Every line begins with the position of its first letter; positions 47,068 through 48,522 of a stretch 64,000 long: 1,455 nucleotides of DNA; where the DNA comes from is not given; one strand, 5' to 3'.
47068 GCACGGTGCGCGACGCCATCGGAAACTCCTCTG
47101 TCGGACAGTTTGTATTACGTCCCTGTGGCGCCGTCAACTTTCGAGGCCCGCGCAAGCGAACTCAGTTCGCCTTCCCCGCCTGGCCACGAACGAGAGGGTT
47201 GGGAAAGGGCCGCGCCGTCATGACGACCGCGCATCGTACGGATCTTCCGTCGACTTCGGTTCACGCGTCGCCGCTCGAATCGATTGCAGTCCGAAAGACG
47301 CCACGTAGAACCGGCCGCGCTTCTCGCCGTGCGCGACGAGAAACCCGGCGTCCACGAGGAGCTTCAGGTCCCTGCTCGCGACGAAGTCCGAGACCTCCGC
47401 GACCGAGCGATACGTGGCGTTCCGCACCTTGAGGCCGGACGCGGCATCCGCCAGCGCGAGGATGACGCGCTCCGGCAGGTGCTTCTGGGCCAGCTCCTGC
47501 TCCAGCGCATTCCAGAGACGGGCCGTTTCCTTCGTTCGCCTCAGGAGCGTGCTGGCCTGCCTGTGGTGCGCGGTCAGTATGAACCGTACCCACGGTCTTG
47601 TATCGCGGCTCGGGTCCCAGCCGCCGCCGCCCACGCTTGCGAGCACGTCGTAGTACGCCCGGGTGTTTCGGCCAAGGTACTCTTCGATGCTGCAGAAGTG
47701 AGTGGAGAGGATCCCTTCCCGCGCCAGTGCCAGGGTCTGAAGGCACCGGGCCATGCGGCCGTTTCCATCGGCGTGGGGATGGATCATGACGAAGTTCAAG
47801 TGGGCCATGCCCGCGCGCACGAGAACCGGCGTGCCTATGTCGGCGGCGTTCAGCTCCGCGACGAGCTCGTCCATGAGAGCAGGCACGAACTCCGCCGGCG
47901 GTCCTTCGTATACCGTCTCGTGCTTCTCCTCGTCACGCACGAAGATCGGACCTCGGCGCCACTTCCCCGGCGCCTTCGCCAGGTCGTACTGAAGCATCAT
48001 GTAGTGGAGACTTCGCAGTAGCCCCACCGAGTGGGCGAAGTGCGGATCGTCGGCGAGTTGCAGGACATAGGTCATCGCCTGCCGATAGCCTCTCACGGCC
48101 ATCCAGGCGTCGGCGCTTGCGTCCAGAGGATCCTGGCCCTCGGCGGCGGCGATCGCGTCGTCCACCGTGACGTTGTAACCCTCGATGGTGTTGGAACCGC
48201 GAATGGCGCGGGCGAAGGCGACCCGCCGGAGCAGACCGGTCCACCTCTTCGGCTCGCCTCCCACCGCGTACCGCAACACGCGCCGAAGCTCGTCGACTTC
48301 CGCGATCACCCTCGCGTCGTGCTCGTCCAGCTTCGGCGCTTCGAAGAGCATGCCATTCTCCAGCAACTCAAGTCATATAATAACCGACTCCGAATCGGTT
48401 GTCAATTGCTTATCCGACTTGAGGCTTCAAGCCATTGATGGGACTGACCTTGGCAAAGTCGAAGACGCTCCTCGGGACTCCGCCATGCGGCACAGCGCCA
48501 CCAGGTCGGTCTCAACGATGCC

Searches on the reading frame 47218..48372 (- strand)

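Call 17: search_protein_families(library=pfam, max_evalue=0.001, proteins=[window:47218-48372:-])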
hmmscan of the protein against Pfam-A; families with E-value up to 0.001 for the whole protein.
window:47218-48372:- (384 aa): 1 family
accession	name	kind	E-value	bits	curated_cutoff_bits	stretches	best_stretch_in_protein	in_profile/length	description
PF02661.23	Fic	-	1.4e-12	48.7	24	1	119-215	7-92/93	Fic/DOC family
